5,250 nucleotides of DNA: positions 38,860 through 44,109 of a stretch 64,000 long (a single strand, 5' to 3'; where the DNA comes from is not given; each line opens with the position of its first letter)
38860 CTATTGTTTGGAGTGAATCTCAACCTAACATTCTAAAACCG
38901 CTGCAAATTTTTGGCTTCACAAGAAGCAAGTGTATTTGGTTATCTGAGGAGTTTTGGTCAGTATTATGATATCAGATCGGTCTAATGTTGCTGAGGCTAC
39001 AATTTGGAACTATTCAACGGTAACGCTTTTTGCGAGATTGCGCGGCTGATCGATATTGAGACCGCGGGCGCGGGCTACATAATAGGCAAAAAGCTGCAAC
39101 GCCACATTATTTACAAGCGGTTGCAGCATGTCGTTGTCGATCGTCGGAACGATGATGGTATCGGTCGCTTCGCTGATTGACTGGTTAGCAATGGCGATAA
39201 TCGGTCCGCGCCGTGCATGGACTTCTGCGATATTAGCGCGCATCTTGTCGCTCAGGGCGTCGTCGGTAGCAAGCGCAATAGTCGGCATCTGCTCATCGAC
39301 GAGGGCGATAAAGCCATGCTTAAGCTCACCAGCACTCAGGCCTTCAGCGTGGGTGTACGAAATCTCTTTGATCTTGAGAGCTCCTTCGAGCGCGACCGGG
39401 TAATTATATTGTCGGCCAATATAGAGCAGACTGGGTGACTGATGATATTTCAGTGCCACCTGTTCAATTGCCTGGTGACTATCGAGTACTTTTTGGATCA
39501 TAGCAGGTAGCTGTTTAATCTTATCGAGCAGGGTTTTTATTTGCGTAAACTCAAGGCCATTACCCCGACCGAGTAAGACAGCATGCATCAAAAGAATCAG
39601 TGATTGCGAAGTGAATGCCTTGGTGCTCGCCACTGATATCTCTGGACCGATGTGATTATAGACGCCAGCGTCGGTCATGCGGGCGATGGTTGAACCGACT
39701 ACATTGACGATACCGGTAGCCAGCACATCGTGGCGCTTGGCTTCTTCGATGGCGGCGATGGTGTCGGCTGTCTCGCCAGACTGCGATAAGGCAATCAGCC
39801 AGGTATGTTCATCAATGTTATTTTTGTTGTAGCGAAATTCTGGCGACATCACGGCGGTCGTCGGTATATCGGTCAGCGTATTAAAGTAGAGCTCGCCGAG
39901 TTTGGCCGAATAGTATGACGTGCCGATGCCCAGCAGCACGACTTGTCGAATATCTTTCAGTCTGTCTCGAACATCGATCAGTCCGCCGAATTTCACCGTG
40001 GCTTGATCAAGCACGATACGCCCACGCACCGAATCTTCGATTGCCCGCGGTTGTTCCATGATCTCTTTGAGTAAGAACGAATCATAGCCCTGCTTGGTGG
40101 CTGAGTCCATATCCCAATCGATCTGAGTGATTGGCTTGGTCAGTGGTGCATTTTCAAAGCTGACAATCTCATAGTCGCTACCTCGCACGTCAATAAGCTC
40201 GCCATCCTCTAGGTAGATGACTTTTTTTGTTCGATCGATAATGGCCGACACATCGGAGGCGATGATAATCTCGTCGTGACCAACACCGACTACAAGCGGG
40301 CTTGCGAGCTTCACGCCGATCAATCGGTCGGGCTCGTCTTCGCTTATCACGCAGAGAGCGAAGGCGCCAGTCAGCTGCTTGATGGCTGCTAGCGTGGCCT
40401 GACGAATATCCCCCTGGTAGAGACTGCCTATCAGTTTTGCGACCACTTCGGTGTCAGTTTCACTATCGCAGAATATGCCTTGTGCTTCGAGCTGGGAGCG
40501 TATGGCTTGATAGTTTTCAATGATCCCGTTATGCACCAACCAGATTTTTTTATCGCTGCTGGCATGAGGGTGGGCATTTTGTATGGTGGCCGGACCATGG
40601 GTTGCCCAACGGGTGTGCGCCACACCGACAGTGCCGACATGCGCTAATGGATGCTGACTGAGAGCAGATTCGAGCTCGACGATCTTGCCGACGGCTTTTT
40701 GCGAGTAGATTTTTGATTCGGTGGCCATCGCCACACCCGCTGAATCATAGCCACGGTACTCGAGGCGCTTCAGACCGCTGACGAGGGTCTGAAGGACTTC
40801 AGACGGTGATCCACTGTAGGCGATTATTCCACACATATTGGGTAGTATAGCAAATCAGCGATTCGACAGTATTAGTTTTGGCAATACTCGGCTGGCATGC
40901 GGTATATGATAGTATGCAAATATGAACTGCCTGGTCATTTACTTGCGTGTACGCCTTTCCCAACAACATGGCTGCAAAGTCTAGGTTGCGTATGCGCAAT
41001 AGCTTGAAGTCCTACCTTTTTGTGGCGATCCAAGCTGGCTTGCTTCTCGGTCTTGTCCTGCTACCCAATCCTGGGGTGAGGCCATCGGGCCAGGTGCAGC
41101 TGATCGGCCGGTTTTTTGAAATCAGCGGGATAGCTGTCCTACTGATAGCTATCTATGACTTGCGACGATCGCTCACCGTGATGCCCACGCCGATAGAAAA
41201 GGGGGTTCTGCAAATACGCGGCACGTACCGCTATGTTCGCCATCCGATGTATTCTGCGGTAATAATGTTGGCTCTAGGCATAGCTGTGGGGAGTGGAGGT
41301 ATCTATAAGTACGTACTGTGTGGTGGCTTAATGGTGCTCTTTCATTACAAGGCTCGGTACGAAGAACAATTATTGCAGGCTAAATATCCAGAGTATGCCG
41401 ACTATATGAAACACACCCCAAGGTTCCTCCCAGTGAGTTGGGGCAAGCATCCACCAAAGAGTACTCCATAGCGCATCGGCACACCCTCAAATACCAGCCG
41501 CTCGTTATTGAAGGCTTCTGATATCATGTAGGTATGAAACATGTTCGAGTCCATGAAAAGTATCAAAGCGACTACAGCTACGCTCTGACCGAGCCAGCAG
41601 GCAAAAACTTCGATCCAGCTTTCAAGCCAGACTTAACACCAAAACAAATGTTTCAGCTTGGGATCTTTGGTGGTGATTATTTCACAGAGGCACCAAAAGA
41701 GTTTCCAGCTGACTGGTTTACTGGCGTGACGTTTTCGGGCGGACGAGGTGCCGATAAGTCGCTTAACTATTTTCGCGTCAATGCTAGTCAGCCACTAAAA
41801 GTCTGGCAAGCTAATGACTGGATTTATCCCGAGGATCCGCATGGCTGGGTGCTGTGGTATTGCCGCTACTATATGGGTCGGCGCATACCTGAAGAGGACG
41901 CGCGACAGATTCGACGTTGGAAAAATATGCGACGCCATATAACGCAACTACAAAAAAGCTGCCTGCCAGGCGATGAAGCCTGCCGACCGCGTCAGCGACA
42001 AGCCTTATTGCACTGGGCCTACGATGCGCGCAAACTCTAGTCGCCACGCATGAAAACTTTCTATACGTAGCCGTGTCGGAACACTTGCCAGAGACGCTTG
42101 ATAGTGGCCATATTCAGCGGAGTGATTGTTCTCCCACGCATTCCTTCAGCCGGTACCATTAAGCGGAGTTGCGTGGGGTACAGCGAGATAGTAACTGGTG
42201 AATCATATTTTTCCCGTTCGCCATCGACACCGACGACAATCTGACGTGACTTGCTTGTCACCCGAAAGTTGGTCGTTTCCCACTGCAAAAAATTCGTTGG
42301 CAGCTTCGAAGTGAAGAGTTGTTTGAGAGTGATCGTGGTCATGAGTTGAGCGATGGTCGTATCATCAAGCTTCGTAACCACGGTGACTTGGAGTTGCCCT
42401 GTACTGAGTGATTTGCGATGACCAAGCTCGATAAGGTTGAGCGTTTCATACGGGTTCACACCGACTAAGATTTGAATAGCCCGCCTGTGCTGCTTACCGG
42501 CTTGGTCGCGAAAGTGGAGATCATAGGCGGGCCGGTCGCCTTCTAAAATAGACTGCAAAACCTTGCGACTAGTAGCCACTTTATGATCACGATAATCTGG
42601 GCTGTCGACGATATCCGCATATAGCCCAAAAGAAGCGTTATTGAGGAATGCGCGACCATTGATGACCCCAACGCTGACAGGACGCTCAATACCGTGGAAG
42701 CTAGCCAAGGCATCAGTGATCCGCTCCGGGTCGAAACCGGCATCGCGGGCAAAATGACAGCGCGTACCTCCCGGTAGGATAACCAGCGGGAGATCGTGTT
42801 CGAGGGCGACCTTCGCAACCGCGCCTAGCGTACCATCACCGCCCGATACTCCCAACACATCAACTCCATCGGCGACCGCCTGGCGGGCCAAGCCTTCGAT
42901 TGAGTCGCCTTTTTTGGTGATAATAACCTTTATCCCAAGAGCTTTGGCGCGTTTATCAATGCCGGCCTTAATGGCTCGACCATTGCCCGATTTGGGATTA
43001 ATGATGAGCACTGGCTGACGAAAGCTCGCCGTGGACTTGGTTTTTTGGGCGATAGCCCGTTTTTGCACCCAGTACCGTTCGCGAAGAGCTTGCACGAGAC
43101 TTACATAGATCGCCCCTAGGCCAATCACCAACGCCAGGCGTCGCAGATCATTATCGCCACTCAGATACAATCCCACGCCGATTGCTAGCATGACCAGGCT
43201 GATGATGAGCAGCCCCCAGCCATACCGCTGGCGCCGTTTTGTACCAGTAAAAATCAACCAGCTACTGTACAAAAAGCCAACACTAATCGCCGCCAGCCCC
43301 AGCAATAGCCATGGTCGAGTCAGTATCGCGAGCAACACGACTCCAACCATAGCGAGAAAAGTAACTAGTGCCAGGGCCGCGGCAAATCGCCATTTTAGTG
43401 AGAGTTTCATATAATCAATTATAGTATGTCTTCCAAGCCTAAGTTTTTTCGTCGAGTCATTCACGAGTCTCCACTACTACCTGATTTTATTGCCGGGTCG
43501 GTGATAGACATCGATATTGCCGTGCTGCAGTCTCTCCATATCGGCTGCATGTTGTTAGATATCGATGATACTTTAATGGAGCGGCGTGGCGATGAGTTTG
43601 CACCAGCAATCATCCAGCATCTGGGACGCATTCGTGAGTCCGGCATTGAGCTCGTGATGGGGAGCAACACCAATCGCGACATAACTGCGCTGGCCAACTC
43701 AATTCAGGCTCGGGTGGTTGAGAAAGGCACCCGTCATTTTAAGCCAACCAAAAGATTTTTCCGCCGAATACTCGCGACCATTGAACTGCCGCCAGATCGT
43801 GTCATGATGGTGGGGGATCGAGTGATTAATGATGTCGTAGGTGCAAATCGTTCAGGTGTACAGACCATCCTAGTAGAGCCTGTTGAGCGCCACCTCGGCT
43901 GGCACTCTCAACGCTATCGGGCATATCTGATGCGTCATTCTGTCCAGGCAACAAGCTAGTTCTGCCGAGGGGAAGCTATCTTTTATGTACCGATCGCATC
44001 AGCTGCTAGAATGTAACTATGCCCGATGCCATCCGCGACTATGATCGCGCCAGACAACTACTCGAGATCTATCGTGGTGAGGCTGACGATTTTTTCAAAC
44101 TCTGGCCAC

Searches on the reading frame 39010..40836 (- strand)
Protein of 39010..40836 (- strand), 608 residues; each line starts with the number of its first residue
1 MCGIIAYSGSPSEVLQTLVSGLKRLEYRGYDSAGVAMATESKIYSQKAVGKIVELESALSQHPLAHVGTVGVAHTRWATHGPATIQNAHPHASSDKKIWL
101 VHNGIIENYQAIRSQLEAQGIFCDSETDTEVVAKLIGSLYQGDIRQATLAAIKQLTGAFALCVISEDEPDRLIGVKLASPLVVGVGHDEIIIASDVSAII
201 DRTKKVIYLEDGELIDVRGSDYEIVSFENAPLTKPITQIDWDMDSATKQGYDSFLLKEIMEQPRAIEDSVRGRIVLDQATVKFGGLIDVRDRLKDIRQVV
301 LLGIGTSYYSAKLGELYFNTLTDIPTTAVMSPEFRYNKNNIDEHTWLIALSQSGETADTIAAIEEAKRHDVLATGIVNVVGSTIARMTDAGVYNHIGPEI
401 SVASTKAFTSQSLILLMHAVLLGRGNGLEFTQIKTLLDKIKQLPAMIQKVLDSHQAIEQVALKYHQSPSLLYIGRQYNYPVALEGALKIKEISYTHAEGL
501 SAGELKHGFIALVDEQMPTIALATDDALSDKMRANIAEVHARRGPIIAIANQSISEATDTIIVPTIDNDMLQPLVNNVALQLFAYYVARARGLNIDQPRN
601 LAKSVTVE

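Call 35: search_protein_families(library=pfam, proteins=[window:39010-40836:-], max_evalue=0.00001)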
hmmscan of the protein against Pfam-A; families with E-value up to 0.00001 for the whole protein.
window:39010-40836:- (608 aa): 3 families
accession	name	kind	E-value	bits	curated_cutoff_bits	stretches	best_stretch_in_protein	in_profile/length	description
PF01380.27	SIS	-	1.4e-46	158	25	2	293-419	2-129/131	SIS domain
PF13522.11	GATase_6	-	5.8e-20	72.1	27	1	68-195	10-130/130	Glutamine amidotransferase domain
PF13537.11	GATase_7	-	4e-14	53.1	25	1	86-199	11-121/123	Glutamine amidotransferase domain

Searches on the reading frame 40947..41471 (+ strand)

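Call 35: search_protein_families(library=pfam, proteins=[window:40947-41471:+], max_evalue=0.00001)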
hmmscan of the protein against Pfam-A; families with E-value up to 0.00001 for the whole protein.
window:40947-41471:+ (174 aa): 1 family
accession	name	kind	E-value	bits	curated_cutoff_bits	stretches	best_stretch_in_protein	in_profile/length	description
PF04191.18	PEMT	-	9e-09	36.2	25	1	54-148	6-103/105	Phospholipid methyltransferase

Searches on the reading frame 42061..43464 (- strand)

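Call 37: search_protein_families(library=pfam, proteins=[window:42061-43464:-], max_evalue=0.00001)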
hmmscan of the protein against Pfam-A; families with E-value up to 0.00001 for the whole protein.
window:42061-43464:- (467 aa): 1 family
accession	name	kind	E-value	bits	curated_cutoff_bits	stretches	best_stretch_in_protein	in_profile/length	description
PF00781.29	DAGK_cat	-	1.6e-18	66.9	23.6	1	152-266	3-123/125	Diacylglycerol kinase catalytic domain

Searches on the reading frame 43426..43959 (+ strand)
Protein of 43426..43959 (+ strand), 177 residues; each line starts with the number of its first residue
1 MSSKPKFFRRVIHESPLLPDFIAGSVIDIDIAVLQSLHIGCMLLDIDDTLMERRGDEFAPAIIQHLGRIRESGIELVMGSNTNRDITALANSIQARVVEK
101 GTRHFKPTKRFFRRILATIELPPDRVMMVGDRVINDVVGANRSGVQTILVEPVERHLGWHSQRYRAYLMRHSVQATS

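Call 37: search_protein_families(library=pfam, proteins=[window:43426-43959:+], max_evalue=0.00001)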
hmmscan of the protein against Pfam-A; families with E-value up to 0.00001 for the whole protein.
window:43426-43959:+ (177 aa): 4 families
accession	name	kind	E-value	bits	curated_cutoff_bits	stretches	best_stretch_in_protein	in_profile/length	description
PF13242.12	Hydrolase_like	-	4.2e-13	49.4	22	1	106-150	4-48/75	HAD-hyrolase-like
PF09419.16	PGP_phosphatase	-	5.2e-10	39.6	20.4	1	9-153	9-167/168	Mitochondrial PGP phosphatase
PF00702.32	Hydrolase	-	6.8e-09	36.8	26.4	1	58-144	99-191/191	haloacid dehalogenase-like hydrolase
PF13419.12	HAD_2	-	8.1e-07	29.8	23.8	1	89-150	118-178/178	Haloacid dehalogenase-like hydrolase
